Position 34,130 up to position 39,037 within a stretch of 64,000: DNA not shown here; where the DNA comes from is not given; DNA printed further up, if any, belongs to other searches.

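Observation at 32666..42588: Ten-kb locus of three giant cell-surface proteins with three different anchoring solutions and no recognisable enzymatic partner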

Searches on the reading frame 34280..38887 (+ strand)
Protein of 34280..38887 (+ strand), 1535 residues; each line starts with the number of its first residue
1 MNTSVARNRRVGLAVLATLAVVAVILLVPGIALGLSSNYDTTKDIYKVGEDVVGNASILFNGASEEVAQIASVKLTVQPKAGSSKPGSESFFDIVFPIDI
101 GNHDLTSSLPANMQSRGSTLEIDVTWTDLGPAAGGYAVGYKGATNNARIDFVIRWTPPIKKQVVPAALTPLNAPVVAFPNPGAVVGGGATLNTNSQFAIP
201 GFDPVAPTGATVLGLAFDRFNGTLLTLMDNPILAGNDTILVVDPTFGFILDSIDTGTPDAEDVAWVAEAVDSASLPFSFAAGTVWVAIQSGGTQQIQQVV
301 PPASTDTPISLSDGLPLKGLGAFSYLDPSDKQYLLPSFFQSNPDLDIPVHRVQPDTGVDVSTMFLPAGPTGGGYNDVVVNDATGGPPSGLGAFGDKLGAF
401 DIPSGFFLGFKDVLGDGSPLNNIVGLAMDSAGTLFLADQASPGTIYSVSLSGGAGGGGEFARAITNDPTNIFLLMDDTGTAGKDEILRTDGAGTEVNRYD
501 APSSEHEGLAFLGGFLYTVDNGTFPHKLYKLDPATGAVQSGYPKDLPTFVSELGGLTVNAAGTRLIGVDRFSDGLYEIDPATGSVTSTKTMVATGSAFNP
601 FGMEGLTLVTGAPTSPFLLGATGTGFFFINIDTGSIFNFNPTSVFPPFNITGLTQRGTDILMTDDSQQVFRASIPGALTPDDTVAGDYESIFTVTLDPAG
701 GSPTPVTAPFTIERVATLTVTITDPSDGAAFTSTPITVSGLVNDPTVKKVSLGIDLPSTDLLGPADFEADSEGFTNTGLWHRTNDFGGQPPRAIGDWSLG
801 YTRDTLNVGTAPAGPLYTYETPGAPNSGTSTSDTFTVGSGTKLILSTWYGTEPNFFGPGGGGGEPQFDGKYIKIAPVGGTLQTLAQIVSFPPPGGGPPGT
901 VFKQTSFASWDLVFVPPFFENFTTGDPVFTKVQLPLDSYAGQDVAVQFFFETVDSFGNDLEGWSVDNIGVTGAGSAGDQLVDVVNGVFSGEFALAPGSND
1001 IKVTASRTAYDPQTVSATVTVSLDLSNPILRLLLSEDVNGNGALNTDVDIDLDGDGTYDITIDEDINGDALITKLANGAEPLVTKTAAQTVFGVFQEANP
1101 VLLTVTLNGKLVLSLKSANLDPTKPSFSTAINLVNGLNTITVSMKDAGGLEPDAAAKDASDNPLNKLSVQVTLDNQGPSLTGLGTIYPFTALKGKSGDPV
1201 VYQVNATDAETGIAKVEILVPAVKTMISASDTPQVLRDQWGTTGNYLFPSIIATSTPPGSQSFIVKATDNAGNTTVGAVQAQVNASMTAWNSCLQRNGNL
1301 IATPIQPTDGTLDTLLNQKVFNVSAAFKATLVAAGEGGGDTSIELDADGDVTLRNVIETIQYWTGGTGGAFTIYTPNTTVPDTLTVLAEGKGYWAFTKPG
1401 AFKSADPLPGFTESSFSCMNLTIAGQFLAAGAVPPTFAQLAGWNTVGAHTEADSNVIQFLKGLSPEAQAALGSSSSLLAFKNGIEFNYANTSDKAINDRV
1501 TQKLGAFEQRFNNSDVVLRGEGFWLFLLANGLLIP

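Call 6: search_protein_families(library=pfam, proteins=[window:34280-38887:+], max_evalue=0.01)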
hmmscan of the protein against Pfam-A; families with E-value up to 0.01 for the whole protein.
window:34280-38887:+ (1535 aa): 3 families
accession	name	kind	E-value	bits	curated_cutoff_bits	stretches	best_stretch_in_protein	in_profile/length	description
PF09136.16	Glucodextran_B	-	8.5e-11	42.1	27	1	1083-1150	13-71/83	Glucodextranase, domain B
PF17957.7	Big_7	-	0.00092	20.2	24.1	1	719-755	2-40/70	Bacterial Ig domain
PF20773.4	InhA-like_MAM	-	0.0077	16.2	26.9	0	927-975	121-167/191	Immune inhibitor A-like, MAM domain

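Call 7: search_protein_families(library=ncbifam, proteins=[window:34280-38887:+], max_evalue=0.01)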
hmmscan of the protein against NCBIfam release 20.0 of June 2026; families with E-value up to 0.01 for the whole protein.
window:34280-38887:+ (1535 aa): 1 family
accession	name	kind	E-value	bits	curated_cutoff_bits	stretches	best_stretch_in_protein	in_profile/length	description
NF058578.1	CPR_pilus_PamR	equivalog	0.0056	15.6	300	0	719-747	55-83/297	pilus system RbmA-like protein PamR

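Call 11: find_homologous_proteins(query=window:34280-38884:+)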
Query window:34280-38884:+ (1535 aa): 8 proteins with E <= 0.001 among 8000 candidates.
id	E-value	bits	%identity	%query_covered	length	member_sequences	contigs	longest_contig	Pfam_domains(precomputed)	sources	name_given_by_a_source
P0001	0.0e+0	3407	100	100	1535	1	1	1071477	PF09136.17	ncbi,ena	-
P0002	0.0e+0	2346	70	100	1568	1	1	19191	PF17957.8,PF09136.17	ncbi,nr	ncbi:MAG: hypothetical protein Q7K03_11670 [Dehalococcoidia bacterium]|nr:hypothetical protein [Deha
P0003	0.0e+0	1649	62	81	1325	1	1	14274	-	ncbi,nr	ncbi:MAG: hypothetical protein EXR53_02260 [Dehalococcoidia bacterium]|nr:hypothetical protein [Deha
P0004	0.0e+0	1424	51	100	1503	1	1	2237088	PF09136.17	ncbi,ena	-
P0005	0.0e+0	1349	73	56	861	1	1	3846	-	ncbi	ncbi:MAG: hypothetical protein AAB303_00765, partial [Chloroflexota bacterium]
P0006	0.0e+0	1331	50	100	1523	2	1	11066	PF09136.17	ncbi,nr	ncbi:MAG: hypothetical protein HY535_04515 [Chloroflexi bacterium]|nr:hypothetical protein [Chlorofl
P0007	0.0e+0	1236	47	100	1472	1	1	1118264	-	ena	-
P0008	2.5e-73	265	28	100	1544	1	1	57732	-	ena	-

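Call 12: find_encoding_contigs(protein=P0004, flank=10000, max_places=2)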
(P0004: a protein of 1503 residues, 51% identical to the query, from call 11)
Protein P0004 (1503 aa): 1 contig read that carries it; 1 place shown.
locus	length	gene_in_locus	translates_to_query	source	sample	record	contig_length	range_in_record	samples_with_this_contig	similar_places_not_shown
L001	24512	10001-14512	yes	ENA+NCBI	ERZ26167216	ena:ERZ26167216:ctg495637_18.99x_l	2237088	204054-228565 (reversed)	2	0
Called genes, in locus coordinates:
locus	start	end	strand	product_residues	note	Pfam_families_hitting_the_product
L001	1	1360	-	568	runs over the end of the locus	PF01512:Complex1_51K, PF10531:SLBB, PF22461:SLBB_2 (faint), PF10589:NADH_4Fe-4S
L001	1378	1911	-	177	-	PF01257:2Fe-2S_thioredx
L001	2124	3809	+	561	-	PF00496:SBP_bac_5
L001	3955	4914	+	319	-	PF19300:BPD_transp_1_N, PF00528:BPD_transp_1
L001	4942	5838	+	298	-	PF12911:OppC_N (weak), PF00528:BPD_transp_1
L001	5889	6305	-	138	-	PF13380:CoA_binding_2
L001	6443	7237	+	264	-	PF07286:D-Glu_cyclase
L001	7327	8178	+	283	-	PF14336:GLUCM-like_C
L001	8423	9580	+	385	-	-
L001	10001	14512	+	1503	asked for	PF09136:Glucodextran_B (faint)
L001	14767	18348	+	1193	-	-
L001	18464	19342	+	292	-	PF02401:LYTB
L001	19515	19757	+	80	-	PF00581:Rhodanese (weak)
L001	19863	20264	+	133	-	PF00571:CBS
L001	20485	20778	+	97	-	PF08734:GYD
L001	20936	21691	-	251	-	PF01209:Ubie_methyltran, PF13489:Methyltransf_23, PF08241:Methyltransf_11, PF08242:Methyltransf_12, PF13649:Methyltransf_25, PF13847:Methyltransf_31 (weak)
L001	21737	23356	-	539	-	PF00239:Resolvase, PF07508:Recombinase, PF13408:Zn_ribbon_recom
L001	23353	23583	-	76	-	PF01402:RHH_1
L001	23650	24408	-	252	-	PF01694:Rhomboid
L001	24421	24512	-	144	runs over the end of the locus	-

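Call 13: find_encoding_contigs(protein=P0007, flank=10000, max_places=2)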
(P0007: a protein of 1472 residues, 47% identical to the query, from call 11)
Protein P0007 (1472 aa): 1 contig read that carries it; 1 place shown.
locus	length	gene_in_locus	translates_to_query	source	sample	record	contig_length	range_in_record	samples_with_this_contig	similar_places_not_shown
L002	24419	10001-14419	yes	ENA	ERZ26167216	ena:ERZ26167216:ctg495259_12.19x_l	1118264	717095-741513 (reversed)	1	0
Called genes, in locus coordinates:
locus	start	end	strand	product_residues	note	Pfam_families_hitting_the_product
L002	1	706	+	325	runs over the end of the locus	PF02779:Transket_pyr, PF02780:Transketolase_C, PF17147:PFOR_II (weak)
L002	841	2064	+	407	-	PF00364:Biotin_lipoyl, PF02817:E3_binding, PF00198:2-oxoacid_dh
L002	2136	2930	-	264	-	PF13490:zf-HC2 (weak), PF10099:RskA_C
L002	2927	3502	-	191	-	PF07638:Sigma70_ECF, PF04542:Sigma70_r2, PF08281:Sigma70_r4_2, PF04545:Sigma70_r4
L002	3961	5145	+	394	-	PF02625:XdhC_CoxI, PF13478:XdhC_C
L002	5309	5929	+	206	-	PF12804:NTP_transf_3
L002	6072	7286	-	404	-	PF02515:CoA_transf_3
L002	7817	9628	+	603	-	-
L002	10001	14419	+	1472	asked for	-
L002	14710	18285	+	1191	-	PF02368:Big_2, PF13584:BatD (faint), PF05506:PLipase_C_C (faint), PF07705:CARDB (weak)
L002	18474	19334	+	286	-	PF02401:LYTB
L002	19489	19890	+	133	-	PF14489:QueF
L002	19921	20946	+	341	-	PF00459:Inositol_P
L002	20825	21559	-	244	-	-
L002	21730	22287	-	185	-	PF11290:DUF3090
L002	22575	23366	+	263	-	PF00106:adh_short, PF08659:KR, PF13460:NAD_binding_10 (weak), PF13561:adh_short_C2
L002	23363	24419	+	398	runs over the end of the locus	PF00266:Aminotran_5, PF00155:Aminotran_1_2 (faint), PF01053:Cys_Met_Meta_PP (weak)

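Call 14: find_encoding_contigs(protein=P0008, flank=10000, max_places=2)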
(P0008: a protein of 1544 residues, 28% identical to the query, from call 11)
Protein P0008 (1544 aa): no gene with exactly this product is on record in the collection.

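Call 15: find_encoding_contigs(protein=P0002, flank=10000, max_places=2)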
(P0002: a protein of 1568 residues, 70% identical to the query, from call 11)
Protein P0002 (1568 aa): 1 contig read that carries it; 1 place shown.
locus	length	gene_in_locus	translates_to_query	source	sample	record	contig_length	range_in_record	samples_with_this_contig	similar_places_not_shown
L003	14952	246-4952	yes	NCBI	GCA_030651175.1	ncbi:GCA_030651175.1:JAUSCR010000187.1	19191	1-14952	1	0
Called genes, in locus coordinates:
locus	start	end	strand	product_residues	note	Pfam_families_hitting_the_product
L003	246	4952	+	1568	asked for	PF09136:Glucodextran_B (faint), PF17957:Big_7 (faint)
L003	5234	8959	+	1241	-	-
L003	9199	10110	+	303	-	PF02401:LYTB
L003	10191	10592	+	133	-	PF14489:QueF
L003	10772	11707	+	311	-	PF00459:Inositol_P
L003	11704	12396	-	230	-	PF00454:PI3_PI4_kinase (weak)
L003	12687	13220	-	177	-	PF11290:DUF3090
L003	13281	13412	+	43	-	-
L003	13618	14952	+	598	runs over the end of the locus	PF00496:SBP_bac_5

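Call 16: find_encoding_contigs(protein=P0006, flank=10000, max_places=2)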
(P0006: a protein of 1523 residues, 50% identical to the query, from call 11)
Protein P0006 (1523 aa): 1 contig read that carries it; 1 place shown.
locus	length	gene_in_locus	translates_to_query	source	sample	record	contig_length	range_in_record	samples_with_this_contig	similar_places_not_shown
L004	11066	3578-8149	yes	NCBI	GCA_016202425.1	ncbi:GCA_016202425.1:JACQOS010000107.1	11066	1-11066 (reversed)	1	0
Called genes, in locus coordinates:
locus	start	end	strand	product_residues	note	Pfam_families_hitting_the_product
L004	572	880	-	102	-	-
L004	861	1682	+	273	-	-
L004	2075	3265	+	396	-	-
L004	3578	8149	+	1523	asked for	PF09136:Glucodextran_B (faint)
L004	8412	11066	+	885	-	PF17803:Cadherin_4, PF17963:Big_9, PF17803:Cadherin_4, PF17892:Cadherin_5, PF17963:Big_9, PF17803:Cadherin_4, PF17892:Cadherin_5, PF17963:Big_9, +12 more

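Call 17: find_encoding_contigs(protein=P0003, flank=10000, max_places=2)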
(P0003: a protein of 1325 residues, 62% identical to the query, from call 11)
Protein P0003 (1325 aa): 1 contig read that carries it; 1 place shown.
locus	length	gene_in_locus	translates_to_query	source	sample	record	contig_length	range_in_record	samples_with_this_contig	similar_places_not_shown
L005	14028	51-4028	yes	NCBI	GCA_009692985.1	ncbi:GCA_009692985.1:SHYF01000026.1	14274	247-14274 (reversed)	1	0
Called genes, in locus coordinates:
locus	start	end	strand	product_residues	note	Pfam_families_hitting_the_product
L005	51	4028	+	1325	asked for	-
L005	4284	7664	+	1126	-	-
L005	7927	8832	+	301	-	PF02401:LYTB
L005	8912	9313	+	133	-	PF14489:QueF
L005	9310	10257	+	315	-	PF00459:Inositol_P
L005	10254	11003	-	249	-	PF00454:PI3_PI4_kinase (weak)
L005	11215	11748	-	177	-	PF11290:DUF3090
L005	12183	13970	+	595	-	PF00496:SBP_bac_5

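Call 21: search_solved_structures(query=window:34280-38884:+, max_evalue=1)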
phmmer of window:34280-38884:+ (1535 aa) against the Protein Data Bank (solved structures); distinct sequences matched with E-value up to 1: 0.

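Call 28: find_related_loci(query=A1, collection=genome_contigs, flank=10000)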
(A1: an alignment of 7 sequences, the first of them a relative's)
Query A1 (1535 aa) in genome_contigs; peptide patterns used: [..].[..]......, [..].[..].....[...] (x = any residue, [..] = any of these).
212 stretches matched a pattern; 6 encode a relative of the query (tblastn E <= 1e-3); 5 distinct loci.
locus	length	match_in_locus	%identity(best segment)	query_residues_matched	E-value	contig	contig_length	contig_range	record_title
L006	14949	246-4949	70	1-1535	0e+0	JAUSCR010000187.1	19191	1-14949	MAG: Dehalococcoidia bacterium isolate E14_concoct.bin.151_sub E14_k141_684033, whole genome shotgun sequence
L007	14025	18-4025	62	277-1535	0e+0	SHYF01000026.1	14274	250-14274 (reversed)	MAG: Dehalococcoidia bacterium isolate Baikal-deep-G112 BACOMB-C20497, whole genome shotgun sequence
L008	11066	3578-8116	50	1-1528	0e+0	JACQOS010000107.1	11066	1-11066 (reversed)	MAG: Chloroflexi bacterium isolate NC_groundwater_1287_Ag_S-0.2um_66_61 S_p2_S4_coassembly_k141_2207164, whole genome sh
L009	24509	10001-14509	51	1-1535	0e+0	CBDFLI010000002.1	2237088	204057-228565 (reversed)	MAG: Dehalococcoidia bacterium isolate 3868ca1d-e66c-4e0d-8479-4eac5413e7ea genome assembly, contig: contig_2, whole gen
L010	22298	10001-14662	28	1-1535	1e-97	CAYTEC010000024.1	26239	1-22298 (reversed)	MAG TPA_asm: uncultured Dehalococcoidia bacterium isolate SRP308112_co1_438 genome assembly, contig: NODE_2588_length_26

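Call 39: search_protein_families(library=ncbifam, proteins=[L001:8423-9577:+, L002:7817-9625:+, L010:16035-17714:+], max_evalue=1)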
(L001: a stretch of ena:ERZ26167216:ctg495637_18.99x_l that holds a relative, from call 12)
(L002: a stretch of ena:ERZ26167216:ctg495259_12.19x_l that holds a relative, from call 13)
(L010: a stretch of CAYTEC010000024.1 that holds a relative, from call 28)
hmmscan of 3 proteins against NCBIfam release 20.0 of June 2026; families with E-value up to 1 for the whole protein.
L001:8423-9577:+ (385 aa): 3 families
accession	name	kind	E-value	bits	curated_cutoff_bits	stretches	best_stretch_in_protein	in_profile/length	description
NF058582.1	Microco_LAVTG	domain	0.0038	17.3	27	1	357-382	8-33/34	LAVTG motif-containing sortase-dependent surface protein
TIGR04213.1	PGF_pre_PGF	domain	0.039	13.9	28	1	289-330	111-153/153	PGF-pre-PGF domain-containing protein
NF058670.1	sorting_LPXTATN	domain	0.82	10.1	32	1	362-382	11-31/32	LPxTATN C-terminal sorting signal domain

L002:7817-9625:+ (603 aa): 1 family
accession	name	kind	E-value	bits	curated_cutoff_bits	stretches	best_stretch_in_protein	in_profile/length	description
NF033802.1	AimP_fam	subfamily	0.083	13.1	35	1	11-38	4-33/43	lysogeny pheromone AimP family peptide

L010:16035-17714:+ (560 aa): 4 families
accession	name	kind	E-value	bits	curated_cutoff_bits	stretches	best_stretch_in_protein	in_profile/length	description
TIGR04213.1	PGF_pre_PGF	domain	6.2e-22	78.2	28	1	228-349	32-153/153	PGF-pre-PGF domain-containing protein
NF058583.1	LAXTG_small_WW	exception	0.02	14.6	65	1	525-558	19-51/54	LAXTG motif-containing small protein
NF058582.1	Microco_LAVTG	domain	0.25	11.5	27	1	528-557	6-34/34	LAVTG motif-containing sortase-dependent surface protein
NF003233.0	PRK04195.2-3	equivalog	0.42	9.4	471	1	12-74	164-225/504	replication factor C large subunit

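Call 40: search_protein_families(library=pfam, proteins=[L001:8423-9577:+, L002:7817-9625:+, L010:16035-17714:+], max_evalue=0.1)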
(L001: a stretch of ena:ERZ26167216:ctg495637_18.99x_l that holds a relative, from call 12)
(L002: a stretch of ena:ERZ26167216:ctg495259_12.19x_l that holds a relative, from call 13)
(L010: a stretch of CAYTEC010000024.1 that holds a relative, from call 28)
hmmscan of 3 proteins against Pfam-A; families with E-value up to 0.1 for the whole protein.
L001:8423-9577:+ (385 aa): 0 families

L002:7817-9625:+ (603 aa): 0 families

L010:16035-17714:+ (560 aa): 2 families
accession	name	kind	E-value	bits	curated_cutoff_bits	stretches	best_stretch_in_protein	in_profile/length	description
PF03448.22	MgtE_N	-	0.00083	20.3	25.9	1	111-161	16-66/102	MgtE intracellular N domain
PF21960.2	RCF1-5-like_lid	-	0.089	13.2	27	0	48-75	2-29/43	RCF1/5-like, AAA+ ATPase lid domain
